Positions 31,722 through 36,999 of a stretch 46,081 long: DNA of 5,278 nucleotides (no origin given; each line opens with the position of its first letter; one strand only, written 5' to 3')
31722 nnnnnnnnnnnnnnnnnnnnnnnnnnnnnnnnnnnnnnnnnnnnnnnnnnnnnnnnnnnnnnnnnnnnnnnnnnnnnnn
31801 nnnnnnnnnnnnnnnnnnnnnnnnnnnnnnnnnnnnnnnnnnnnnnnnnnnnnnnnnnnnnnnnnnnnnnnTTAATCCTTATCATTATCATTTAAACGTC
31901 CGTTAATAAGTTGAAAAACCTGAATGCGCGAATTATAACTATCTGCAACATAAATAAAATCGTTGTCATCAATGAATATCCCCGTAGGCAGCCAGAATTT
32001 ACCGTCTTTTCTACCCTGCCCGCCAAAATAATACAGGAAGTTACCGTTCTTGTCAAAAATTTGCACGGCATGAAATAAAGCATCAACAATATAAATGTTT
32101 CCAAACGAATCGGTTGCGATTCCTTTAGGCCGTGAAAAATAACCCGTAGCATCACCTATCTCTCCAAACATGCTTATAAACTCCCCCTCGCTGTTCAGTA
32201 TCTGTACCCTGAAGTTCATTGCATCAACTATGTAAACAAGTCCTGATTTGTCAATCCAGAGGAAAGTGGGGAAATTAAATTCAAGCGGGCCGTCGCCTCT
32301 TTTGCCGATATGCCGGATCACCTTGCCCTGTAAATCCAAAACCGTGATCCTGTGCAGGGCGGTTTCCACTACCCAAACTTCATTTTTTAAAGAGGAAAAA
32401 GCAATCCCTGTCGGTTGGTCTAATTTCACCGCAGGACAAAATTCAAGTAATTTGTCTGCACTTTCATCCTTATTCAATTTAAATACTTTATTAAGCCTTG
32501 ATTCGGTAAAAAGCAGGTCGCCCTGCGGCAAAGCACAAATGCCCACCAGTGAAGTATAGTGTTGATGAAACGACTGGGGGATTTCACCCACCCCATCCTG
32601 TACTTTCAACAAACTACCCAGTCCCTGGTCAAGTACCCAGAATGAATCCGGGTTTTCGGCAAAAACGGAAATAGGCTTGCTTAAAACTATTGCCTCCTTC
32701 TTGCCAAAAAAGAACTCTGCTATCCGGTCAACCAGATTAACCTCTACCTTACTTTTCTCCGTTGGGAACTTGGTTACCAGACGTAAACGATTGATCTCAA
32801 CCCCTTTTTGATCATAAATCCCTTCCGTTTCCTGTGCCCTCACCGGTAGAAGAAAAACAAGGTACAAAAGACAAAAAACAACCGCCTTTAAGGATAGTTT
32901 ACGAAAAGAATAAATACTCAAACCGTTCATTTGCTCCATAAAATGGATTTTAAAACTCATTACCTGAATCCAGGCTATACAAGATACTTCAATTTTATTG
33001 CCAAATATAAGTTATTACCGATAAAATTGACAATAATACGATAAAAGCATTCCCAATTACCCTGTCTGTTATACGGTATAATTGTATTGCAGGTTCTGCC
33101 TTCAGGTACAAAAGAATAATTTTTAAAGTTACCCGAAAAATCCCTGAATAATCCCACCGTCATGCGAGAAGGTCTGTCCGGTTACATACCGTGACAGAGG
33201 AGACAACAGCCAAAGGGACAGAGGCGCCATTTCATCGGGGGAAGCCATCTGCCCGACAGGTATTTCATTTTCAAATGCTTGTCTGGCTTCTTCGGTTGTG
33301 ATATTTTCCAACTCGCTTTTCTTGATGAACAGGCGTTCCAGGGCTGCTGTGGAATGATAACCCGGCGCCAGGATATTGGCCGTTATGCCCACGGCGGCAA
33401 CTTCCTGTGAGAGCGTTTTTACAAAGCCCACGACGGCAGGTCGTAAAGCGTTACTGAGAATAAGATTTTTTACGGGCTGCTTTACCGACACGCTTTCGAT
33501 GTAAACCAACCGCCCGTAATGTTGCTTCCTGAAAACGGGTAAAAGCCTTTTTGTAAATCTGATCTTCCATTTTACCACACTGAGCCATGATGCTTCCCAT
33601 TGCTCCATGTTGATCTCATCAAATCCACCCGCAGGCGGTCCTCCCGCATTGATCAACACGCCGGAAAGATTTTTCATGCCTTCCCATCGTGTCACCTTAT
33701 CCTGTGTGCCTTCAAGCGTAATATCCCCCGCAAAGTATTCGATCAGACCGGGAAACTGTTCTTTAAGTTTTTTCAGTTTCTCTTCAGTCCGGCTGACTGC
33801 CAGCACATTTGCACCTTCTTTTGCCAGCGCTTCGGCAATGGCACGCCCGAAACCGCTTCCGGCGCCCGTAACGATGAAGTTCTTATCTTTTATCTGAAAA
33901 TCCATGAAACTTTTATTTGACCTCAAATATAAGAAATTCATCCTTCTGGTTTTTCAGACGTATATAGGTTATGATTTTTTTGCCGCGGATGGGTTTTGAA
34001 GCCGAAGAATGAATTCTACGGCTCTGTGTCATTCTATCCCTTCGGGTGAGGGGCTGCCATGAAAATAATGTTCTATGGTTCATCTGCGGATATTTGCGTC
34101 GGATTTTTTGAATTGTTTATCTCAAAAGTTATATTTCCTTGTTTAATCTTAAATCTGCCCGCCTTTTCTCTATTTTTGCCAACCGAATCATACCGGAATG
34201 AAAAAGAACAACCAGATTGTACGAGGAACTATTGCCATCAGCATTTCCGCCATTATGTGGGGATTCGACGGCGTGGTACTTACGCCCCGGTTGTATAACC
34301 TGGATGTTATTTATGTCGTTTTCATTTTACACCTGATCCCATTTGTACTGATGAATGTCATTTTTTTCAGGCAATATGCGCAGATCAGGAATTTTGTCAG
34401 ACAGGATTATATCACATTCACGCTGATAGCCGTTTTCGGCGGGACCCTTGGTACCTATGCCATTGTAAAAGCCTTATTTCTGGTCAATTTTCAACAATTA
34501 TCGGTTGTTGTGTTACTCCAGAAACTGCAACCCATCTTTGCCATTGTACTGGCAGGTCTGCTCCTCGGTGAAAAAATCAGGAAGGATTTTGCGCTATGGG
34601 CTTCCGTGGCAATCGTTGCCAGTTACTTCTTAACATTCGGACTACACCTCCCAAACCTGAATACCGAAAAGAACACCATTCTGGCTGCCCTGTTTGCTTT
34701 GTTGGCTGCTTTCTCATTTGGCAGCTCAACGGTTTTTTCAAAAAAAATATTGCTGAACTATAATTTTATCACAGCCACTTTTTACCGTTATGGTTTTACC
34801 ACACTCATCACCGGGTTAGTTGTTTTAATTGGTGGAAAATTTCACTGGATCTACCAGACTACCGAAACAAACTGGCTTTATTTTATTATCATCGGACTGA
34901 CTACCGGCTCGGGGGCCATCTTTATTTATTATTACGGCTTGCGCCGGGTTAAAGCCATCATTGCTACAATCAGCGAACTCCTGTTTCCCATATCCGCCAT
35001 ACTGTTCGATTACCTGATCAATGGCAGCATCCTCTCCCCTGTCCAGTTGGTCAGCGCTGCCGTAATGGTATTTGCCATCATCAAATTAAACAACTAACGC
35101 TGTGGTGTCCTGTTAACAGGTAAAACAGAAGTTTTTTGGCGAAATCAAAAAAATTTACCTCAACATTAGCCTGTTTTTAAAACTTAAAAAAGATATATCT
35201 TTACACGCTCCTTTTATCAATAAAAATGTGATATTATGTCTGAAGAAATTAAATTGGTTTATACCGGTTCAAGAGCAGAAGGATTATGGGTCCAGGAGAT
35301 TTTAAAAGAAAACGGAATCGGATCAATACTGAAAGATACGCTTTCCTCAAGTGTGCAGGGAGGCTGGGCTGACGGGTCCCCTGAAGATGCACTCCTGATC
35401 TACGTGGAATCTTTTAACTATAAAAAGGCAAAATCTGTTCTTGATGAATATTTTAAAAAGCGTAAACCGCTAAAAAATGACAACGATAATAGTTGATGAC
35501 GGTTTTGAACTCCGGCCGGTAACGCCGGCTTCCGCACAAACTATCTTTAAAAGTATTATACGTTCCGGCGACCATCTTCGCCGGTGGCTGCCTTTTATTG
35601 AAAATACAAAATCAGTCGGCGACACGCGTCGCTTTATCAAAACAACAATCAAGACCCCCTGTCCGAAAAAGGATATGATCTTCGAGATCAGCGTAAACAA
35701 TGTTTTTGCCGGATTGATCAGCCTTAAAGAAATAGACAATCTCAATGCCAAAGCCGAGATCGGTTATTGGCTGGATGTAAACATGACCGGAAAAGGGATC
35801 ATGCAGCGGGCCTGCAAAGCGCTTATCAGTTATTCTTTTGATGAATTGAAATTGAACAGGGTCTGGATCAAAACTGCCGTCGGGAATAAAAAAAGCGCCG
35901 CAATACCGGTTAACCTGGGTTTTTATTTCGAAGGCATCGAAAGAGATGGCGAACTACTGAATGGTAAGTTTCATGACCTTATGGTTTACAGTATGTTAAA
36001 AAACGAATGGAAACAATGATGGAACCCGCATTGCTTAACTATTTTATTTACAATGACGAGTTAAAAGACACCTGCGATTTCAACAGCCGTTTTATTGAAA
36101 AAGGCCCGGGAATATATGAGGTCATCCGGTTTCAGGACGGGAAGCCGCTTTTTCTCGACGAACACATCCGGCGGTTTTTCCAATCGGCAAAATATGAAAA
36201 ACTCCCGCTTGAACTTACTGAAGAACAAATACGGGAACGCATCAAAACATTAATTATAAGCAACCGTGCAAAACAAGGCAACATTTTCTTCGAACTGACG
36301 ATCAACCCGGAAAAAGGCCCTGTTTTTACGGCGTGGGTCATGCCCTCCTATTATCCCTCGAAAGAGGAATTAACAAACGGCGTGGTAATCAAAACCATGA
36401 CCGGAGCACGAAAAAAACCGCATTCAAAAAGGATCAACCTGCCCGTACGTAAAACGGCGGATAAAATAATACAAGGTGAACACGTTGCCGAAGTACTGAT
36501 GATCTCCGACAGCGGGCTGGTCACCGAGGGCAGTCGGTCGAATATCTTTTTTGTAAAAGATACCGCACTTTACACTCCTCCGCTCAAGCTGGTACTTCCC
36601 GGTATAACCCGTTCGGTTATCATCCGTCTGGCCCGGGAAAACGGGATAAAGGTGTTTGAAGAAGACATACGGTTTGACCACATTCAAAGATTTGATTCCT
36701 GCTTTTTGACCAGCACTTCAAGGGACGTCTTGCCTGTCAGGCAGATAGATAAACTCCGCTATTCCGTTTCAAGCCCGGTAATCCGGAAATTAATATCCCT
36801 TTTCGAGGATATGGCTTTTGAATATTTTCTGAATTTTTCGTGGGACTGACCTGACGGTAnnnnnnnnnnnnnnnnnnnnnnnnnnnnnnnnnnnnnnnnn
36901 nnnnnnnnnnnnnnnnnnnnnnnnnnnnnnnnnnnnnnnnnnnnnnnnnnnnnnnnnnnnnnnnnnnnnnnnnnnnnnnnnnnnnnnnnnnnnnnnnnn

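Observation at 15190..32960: Approx. 17.8-kb multihaem cytochrome / NHL-propeller / beta-barrel island: candidate extracellular electron-transfer system in an FCB-type genome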

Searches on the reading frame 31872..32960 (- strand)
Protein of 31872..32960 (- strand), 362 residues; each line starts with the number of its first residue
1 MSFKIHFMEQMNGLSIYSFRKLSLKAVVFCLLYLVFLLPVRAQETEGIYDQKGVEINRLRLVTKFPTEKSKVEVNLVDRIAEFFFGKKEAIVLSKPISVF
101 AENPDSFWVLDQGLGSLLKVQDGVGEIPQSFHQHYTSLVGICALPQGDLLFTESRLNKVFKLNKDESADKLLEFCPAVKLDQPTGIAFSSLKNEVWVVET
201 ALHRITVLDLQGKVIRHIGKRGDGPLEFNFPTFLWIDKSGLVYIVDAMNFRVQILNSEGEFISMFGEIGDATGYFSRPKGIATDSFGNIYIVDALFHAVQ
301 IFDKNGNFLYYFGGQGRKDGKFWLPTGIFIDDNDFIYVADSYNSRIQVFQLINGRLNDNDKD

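Call 8: search_protein_families(library=pfam, proteins=[window:31872-32960:-], max_evalue=0.001)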
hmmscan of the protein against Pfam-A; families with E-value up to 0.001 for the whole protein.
window:31872-32960:- (362 aa): 7 families
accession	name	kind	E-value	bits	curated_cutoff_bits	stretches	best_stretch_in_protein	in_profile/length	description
PF01436.27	NHL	-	4.9e-21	74.1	20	1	322-349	1-28/28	NHL repeat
PF17170.10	DUF5128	-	1.4e-13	51.1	22.9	2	192-262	53-125/321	6-bladed beta-propeller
PF25021.1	TEN_NHL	-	2.5e-06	27.2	27.1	0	275-306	141-170/357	Teneurin NHL domain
PF08450.18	SGL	-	3.2e-06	27.4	26.3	0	115-218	115-220/246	SMP-30/Gluconolactonase/LRE-like region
PF24684.1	Vgb_lyase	-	3.6e-06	26.4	50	1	95-303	14-208/290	Virginiamycin B lyase family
PF06739.17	SBBP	-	4.9e-06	26.8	20.5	0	277-292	14-29/38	Beta-propeller repeat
PF01731.26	Arylesterase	-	1.4e-05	25.7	21.3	0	305-349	35-81/86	Arylesterase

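Call 94: search_protein_families(library=ncbifam, proteins=[window:31872-32960:-], max_evalue=0.001)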
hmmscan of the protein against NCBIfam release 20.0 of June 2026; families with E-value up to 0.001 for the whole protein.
window:31872-32960:- (362 aa): 2 families
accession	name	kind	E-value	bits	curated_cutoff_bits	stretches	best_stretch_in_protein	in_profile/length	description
NF035926.1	scyF_NHL_VPEP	equivalog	4e-38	131.5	350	2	183-313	154-284/376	scytonemin biosynthesis PEP-CTERM protein ScyF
NF047780.1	LIC12708_fam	subfamily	1.2e-06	27.6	150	0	239-350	66-209/391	LIC_12708 family protein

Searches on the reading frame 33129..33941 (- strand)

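Call 8: search_protein_families(library=pfam, proteins=[window:33129-33941:-], max_evalue=0.001)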
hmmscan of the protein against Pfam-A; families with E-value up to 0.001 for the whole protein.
window:33129-33941:- (270 aa): 7 families
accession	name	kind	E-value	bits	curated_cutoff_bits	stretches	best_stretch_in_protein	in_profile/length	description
PF13561.12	adh_short_C2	-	2.6e-31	109.4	27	1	26-264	1-235/236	Enoyl-(Acyl carrier protein) reductase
PF00106.31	adh_short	-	1.3e-30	106.8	26.6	1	21-204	2-190/195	short chain dehydrogenase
PF08659.16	KR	-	4.2e-06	27.3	22.6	1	22-152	3-138/180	KR domain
PF13460.12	NAD_binding_10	-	9.9e-06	26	27.2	1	26-160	1-108/184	NAD(P)H-binding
PF02254.24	TrkA_N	-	0.00011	23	23.8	1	22-79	1-54/116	TrkA-N domain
PF03807.23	F420_oxidored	-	0.00021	22.3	21.6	1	26-64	6-45/94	NADP oxidoreductase coenzyme F420-dependent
PF01488.26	Shikimate_DH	-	0.00077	20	24.3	0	16-66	9-59/138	Shikimate / quinate 5-dehydrogenase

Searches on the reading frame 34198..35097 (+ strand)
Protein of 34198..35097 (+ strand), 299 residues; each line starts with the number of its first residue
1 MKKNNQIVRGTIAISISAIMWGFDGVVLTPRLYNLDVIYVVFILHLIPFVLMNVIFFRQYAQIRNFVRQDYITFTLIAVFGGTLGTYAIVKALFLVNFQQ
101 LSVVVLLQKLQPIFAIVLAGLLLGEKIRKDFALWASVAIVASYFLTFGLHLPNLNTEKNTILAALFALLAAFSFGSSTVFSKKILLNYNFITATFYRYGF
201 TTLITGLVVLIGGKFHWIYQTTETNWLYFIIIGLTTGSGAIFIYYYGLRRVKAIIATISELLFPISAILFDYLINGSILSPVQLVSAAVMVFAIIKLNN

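Call 8: search_protein_families(library=pfam, proteins=[window:34198-35097:+], max_evalue=0.001)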
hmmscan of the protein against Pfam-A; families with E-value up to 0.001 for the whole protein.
window:34198-35097:+ (299 aa): 1 family
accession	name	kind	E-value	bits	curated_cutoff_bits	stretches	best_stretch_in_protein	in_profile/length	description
PF00892.27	EamA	-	6.1e-28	98.2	28.2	2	163-295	3-131/135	EamA-like transporter family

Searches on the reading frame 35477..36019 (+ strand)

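Call 9: search_protein_families(library=pfam, proteins=[window:35477-36019:+], max_evalue=0.001)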
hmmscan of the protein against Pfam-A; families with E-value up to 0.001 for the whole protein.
window:35477-36019:+ (180 aa): 3 families
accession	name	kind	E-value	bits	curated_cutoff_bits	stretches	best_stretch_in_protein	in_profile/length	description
PF13302.13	Acetyltransf_3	-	4.6e-22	79.6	25.4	1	11-149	3-137/138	Acetyltransferase (GNAT) domain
PF13420.13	Acetyltransf_4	-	2e-10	41.4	24.3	1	31-169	18-154/155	Acetyltransferase (GNAT) domain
PF00583.31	Acetyltransf_1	-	4.7e-07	30.5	20.7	1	66-149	34-116/116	Acetyltransferase (GNAT) family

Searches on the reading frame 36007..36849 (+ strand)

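Call 9: search_protein_families(library=pfam, proteins=[window:36007-36849:+], max_evalue=0.001)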
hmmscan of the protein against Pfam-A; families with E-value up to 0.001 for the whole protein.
window:36007-36849:+ (280 aa): 1 family
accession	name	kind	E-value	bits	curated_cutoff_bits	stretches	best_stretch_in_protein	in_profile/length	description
PF01063.24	Aminotran_4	-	4.5e-47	161.2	28.5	1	35-247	1-223/223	Amino-transferase class IV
